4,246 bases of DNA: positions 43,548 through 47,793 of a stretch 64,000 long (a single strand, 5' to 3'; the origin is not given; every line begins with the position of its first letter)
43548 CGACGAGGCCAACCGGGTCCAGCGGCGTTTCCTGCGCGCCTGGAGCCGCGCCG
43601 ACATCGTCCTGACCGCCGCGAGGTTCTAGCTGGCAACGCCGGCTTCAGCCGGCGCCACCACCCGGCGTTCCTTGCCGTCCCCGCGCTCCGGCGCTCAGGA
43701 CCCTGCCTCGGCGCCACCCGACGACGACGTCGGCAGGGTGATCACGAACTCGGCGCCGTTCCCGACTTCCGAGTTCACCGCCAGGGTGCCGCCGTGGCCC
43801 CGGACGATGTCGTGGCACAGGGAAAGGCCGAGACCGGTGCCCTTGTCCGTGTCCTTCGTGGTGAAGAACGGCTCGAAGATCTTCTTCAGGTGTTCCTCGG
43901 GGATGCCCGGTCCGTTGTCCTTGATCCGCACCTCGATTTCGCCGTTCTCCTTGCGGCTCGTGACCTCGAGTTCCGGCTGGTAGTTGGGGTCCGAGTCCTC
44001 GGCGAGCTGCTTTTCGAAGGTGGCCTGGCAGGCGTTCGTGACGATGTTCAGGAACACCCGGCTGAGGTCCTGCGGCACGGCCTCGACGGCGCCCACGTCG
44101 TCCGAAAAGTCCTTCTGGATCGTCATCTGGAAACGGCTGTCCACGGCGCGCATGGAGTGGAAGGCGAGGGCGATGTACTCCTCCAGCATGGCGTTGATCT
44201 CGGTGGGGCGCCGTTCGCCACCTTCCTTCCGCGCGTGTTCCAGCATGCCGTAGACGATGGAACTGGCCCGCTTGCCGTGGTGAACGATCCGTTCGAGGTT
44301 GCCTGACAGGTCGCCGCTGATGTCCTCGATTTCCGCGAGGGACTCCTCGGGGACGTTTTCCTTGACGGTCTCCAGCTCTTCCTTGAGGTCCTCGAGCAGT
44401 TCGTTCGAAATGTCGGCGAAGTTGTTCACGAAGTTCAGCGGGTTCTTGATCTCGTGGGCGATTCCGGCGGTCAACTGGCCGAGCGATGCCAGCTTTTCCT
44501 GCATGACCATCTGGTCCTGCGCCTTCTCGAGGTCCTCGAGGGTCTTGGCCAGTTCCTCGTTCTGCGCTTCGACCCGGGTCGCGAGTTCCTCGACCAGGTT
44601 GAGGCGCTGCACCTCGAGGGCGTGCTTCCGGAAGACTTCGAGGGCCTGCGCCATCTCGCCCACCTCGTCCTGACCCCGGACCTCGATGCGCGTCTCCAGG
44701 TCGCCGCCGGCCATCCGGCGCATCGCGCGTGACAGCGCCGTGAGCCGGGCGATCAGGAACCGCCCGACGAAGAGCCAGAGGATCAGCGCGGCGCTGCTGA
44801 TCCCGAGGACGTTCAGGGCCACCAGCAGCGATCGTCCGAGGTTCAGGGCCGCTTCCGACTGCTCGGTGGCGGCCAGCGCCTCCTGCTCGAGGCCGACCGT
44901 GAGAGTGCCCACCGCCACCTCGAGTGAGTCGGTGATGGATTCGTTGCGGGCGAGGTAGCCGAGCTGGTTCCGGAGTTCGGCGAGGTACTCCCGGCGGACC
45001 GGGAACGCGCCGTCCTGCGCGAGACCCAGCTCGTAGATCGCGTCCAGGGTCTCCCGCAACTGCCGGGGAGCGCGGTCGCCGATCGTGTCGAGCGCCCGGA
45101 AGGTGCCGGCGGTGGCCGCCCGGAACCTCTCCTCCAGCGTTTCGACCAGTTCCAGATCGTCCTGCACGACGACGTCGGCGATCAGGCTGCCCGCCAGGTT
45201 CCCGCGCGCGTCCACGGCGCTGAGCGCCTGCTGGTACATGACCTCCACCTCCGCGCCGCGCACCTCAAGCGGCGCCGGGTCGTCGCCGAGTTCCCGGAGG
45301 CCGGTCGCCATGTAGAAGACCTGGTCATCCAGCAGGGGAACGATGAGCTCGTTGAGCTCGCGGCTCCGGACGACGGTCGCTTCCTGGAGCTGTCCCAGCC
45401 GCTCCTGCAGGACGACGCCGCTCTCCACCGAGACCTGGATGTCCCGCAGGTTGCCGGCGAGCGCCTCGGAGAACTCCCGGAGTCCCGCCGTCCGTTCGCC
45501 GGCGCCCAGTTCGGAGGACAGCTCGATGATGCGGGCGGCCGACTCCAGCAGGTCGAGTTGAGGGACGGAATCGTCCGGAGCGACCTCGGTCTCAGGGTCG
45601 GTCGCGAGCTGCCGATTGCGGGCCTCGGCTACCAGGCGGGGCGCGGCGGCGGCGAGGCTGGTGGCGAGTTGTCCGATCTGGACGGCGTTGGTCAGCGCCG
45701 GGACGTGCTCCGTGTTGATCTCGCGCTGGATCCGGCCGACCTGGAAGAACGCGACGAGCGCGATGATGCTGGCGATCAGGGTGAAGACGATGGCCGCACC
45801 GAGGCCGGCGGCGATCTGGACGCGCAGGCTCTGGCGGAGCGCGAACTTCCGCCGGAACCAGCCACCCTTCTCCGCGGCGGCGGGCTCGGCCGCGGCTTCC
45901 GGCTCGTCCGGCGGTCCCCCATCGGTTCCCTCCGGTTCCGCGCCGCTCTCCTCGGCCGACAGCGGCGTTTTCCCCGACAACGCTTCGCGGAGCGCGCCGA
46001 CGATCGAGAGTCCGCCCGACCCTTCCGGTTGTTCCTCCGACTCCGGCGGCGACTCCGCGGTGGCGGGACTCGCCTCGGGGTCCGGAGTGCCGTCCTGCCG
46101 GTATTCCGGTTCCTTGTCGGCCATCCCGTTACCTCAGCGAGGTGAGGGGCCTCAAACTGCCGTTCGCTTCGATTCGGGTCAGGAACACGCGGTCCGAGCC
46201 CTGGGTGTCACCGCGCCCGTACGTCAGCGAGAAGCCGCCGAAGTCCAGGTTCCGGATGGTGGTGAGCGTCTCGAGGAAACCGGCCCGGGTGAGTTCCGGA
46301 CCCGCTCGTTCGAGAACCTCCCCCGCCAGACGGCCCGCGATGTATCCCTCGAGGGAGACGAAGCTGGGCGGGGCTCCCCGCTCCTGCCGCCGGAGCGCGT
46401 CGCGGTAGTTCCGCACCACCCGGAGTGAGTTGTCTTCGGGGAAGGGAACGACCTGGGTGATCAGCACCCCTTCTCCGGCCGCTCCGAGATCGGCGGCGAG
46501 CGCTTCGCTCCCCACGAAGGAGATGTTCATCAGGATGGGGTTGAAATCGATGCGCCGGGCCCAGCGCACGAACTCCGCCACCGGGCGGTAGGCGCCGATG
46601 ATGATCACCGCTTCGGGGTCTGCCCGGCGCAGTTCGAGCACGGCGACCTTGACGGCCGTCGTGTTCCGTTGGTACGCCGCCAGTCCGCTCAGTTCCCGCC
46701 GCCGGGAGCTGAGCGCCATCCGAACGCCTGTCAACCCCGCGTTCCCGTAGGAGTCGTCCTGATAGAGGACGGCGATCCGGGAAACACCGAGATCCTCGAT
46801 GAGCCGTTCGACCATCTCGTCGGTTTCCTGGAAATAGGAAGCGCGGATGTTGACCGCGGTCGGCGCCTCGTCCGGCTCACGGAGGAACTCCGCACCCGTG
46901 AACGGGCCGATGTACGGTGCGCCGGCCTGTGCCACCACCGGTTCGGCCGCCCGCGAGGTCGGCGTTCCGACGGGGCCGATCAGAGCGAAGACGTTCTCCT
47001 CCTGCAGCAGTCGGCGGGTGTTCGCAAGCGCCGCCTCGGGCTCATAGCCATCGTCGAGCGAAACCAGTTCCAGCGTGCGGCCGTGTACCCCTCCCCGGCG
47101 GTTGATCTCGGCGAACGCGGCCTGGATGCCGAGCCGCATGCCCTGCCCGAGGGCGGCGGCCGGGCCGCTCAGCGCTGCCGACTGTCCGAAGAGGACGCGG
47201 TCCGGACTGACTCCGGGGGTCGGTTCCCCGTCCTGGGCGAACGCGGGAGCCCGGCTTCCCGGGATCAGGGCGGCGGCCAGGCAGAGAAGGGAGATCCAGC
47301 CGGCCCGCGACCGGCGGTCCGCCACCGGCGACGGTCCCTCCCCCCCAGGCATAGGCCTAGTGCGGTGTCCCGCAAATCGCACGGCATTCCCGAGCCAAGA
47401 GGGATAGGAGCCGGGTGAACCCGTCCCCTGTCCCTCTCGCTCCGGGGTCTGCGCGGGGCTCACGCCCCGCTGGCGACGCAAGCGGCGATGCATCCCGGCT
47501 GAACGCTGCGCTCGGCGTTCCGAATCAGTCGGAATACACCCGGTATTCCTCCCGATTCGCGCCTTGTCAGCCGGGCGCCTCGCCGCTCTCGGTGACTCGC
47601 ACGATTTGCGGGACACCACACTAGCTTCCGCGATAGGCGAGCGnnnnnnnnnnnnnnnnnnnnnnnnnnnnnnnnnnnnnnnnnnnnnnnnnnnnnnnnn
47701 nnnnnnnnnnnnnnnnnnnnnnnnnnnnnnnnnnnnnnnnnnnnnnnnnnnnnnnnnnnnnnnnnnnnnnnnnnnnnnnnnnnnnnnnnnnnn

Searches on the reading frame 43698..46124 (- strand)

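Call 48: search_protein_families(library=pfam, proteins=[window:43698-46124:-], max_evalue=0.00001)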
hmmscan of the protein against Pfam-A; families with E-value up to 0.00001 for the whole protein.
window:43698-46124:- (809 aa): 3 families
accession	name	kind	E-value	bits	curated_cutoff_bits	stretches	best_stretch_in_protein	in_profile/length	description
PF02518.31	HATPase_c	-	1.2e-27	97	26.4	1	684-799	3-109/111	Histidine kinase-, DNA gyrase B-, and HSP90-like ATPase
PF00672.30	HAMP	-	1.2e-13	51.6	25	1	452-500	1-49/53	HAMP domain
PF00512.31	HisKA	-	3.1e-09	37.2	26.9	1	548-590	2-46/66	His Kinase A (phospho-acceptor) domain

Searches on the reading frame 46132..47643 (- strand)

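Call 48: search_protein_families(library=pfam, proteins=[window:46132-47643:-], max_evalue=0.00001)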
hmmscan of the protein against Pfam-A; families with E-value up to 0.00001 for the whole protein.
window:46132-47643:- (504 aa): 3 families
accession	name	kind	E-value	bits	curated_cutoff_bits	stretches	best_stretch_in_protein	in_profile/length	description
PF13458.12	Peripla_BP_6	-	5.9e-60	204.2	31.7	1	153-495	5-342/343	Periplasmic binding protein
PF01094.35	ANF_receptor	-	1.8e-15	57.3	25.4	1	172-369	5-204/353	Receptor family ligand binding region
PF13433.12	Peripla_BP_5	-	5.2e-07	29.5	27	1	158-238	9-89/363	Periplasmic binding protein domain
